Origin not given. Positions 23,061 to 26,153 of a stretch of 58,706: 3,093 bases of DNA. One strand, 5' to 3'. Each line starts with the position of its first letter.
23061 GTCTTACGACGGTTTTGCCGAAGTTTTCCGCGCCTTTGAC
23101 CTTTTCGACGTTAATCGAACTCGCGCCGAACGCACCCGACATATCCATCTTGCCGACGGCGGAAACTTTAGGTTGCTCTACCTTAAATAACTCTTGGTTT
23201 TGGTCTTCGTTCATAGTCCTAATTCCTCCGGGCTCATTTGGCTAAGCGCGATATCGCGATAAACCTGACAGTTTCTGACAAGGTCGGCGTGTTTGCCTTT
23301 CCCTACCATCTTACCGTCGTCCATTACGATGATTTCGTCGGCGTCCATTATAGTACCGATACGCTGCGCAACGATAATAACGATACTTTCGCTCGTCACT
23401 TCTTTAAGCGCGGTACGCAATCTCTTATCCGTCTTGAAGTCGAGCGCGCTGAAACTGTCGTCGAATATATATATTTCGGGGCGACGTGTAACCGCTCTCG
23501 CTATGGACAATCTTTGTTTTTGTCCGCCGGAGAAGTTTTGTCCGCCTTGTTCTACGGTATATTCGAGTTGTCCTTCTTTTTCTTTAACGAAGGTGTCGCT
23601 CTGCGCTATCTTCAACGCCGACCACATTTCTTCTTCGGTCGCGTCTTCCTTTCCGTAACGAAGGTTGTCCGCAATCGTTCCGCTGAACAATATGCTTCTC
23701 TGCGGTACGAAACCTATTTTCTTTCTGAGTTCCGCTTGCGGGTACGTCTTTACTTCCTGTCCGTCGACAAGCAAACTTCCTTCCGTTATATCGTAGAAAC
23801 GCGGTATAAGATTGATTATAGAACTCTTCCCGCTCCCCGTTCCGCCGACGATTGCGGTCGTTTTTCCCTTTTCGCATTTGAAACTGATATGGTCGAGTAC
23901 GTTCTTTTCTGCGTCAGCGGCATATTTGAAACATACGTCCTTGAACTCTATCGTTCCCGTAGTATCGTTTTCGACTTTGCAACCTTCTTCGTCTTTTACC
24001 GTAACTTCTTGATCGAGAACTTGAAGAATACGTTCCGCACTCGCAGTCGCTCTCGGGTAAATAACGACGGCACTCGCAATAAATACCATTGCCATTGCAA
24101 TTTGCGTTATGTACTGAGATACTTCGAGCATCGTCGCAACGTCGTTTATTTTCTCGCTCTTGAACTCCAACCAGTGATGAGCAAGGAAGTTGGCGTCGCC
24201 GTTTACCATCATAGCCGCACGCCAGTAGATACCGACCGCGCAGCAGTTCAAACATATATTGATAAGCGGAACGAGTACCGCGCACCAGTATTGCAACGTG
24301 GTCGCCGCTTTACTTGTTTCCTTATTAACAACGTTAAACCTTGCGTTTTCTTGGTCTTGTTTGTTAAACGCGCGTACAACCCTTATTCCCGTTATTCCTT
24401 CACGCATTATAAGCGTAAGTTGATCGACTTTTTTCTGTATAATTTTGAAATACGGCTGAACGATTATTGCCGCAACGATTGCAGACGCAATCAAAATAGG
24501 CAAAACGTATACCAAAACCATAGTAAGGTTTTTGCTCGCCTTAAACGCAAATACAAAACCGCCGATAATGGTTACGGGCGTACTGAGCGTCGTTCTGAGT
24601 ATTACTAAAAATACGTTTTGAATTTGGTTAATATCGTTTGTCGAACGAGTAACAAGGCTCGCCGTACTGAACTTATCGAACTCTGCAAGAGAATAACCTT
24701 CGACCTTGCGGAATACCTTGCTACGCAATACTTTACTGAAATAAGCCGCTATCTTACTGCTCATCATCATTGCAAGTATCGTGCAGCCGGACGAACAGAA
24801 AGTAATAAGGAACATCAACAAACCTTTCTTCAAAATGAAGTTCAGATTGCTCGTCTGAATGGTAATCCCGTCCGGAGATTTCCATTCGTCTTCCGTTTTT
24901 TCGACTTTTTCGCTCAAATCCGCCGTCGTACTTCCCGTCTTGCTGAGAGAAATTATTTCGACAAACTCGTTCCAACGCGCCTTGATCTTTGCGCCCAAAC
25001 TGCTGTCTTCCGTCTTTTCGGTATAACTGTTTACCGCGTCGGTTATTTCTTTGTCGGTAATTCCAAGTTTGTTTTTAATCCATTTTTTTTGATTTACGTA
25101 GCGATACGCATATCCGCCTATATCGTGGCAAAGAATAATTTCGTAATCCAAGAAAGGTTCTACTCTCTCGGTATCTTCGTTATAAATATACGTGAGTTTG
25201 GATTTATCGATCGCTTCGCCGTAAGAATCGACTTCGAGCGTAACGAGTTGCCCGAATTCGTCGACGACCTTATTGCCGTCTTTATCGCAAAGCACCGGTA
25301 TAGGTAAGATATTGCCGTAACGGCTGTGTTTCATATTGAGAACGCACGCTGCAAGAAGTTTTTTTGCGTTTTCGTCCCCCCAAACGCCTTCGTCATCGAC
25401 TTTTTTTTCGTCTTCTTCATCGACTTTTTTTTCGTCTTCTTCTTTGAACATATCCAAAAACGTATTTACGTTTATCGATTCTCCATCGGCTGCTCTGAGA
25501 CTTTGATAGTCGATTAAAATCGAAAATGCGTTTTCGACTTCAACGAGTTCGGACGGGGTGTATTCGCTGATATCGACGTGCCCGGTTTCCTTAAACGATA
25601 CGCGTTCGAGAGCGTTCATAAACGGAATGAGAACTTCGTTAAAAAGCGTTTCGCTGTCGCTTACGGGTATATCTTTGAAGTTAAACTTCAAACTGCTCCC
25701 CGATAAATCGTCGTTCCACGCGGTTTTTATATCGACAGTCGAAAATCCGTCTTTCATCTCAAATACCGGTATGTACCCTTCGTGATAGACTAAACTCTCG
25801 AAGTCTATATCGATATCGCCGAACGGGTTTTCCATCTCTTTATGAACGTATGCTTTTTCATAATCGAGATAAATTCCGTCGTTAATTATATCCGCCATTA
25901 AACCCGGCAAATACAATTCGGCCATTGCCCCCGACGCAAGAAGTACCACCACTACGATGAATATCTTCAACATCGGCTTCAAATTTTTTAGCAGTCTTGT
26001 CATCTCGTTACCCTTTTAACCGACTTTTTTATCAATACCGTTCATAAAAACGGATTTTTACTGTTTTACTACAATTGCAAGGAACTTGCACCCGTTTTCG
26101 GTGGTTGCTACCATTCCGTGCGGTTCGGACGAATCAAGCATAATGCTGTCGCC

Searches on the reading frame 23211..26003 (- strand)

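Call 46: search_protein_families(library=pfam, proteins=[window:23211-26003:-], max_evalue=0.001)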
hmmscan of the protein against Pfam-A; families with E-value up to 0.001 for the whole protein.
window:23211-26003:- (930 aa): 3 families
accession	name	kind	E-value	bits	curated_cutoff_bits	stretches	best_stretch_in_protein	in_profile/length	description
PF00664.28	ABC_membrane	-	1.6e-31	110.5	28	1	394-600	44-250/274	ABC transporter transmembrane region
PF00005.33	ABC_tran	-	1.1e-28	100.9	25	1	703-851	1-136/137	ABC transporter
PF02463.25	SMC_N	-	1e-07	32.1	40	1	714-894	25-211/220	RecF/RecN/SMC N terminal domain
